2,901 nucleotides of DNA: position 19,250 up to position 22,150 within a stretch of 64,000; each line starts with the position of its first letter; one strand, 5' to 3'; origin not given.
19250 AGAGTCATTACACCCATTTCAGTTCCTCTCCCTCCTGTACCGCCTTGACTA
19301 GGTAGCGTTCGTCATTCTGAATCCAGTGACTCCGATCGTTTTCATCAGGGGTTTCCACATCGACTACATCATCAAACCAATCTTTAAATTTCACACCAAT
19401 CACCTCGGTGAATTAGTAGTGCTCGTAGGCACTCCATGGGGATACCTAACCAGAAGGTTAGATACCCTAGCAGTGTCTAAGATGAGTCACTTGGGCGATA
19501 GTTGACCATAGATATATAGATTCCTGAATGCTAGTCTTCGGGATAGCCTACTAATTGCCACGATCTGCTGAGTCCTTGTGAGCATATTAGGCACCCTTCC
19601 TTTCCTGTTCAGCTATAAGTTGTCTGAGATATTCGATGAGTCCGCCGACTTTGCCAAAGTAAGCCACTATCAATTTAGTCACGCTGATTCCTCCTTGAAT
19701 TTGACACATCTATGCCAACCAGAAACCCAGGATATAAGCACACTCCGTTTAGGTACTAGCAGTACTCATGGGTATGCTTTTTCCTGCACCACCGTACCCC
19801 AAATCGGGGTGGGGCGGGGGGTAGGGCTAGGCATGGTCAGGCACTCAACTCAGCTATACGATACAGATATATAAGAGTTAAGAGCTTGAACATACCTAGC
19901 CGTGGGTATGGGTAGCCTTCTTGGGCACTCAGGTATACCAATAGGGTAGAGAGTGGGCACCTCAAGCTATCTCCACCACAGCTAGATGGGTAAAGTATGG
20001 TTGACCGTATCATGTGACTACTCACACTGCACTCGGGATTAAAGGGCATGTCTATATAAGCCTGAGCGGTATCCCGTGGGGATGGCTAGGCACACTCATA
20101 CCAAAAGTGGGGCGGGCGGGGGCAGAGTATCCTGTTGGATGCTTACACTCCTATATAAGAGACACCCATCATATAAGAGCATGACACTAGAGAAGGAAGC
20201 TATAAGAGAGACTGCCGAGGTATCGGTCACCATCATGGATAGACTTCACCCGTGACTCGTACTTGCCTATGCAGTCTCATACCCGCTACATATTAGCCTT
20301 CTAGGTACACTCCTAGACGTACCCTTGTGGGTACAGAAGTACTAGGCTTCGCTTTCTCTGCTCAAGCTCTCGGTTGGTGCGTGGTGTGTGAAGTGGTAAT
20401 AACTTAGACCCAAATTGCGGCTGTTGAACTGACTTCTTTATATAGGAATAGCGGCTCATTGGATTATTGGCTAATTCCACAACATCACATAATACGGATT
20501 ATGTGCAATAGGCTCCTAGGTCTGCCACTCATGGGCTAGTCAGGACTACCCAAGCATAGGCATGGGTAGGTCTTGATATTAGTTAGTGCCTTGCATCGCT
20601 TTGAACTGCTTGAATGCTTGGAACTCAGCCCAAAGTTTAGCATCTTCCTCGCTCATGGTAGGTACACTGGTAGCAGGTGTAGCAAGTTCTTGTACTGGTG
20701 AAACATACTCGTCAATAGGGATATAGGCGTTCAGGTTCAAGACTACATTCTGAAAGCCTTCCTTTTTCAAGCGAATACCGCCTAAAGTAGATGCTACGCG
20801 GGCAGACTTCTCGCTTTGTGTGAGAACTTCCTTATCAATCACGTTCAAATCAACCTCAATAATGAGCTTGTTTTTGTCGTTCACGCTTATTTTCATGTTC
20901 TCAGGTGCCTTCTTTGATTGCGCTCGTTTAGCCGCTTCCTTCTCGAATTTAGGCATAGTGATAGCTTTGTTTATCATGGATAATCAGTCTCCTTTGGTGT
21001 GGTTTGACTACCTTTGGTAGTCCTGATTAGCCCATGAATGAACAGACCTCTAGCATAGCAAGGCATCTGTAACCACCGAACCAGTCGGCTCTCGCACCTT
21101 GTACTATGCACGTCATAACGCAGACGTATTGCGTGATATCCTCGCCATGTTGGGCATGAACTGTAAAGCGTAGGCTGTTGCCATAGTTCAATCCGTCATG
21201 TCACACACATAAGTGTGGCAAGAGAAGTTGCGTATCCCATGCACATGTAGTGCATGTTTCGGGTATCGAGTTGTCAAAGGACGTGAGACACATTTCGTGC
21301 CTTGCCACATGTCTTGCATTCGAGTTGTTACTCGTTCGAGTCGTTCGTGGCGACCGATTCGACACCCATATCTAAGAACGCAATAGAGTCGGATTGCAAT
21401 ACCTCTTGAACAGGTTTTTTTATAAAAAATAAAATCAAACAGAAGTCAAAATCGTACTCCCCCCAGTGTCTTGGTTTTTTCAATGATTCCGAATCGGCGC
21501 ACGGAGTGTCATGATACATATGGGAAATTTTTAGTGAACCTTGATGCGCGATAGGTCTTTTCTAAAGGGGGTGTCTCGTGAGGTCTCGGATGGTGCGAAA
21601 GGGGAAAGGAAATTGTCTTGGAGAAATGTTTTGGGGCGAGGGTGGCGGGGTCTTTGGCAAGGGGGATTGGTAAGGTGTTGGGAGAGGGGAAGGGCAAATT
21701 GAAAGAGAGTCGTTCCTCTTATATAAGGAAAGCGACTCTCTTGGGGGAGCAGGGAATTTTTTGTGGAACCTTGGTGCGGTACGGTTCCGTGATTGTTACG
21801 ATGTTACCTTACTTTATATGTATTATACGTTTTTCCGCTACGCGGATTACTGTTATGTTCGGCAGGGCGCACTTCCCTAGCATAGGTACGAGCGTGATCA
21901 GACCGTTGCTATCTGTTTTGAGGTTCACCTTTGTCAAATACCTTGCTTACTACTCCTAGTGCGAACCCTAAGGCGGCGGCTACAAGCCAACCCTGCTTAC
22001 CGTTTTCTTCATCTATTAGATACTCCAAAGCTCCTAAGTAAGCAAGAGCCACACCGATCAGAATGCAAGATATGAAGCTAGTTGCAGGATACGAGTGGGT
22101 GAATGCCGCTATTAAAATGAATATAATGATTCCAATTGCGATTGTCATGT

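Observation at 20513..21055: ~40-bp imperfect inverted repeats bracket the single gene 20579-20977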

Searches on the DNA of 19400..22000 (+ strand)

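Call 5: search_dna_similar(query=window:19500-22000:+, collection=phages, mode=near)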
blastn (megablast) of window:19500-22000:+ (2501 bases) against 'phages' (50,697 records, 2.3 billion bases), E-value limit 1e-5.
No match.

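Call 14: search_dna_similar(query=window:19400-22000:+, collection=phages, mode=distant)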
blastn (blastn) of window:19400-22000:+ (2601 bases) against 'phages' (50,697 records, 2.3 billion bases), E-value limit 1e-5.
No match.

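Call 41: search_dna_similar(query=window:19400-22000:+, collection=plasmids, mode=distant)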
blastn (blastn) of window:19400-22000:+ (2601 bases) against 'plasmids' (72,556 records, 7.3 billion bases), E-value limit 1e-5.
No match.

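Call 80: search_rna_families(sources=[L054, L003, L004, L005], threshold=evalue, max_evalue=1)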
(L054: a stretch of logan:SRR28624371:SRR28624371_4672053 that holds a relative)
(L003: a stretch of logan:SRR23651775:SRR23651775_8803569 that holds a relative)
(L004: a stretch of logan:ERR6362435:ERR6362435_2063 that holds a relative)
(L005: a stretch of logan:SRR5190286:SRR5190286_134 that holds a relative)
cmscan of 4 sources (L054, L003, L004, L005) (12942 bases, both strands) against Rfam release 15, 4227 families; matches with E-value up to 1: 9.
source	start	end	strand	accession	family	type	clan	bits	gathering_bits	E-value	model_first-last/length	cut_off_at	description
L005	80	151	-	RF00005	tRNA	Gene; tRNA;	CL00001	67.6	29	2.8e-13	1-71/71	no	tRNA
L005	1549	1622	-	RF00005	tRNA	Gene; tRNA;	CL00001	66.1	29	7.6e-13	1-71/71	no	tRNA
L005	254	327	-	RF00005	tRNA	Gene; tRNA;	CL00001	65.5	29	1.1e-12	1-71/71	no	tRNA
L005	1189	1259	-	RF00005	tRNA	Gene; tRNA;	CL00001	59.9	29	3.9e-11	1-71/71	no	tRNA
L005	1627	1698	-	RF00005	tRNA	Gene; tRNA;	CL00001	59.7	29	4.3e-11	1-71/71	no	tRNA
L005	335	406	-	RF00005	tRNA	Gene; tRNA;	CL00001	52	29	5.8e-09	1-71/71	no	tRNA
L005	1704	1786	-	RF01852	tRNA-Sec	Gene; tRNA;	CL00001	39.5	47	4.6e-05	1-91/91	no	Selenocysteine transfer RNA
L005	1627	1697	+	RF04354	Plastid-ycf2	Cis-reg;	-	29.2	65.7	0.012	1-75/75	no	Plastid-ycf2 5UTR RNA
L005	336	406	-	RF01684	mascRNA-menRNA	Gene;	-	23.4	42.5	0.52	1-56/56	no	MALAT1-associated small cytoplasmic RNA/MEN beta RNA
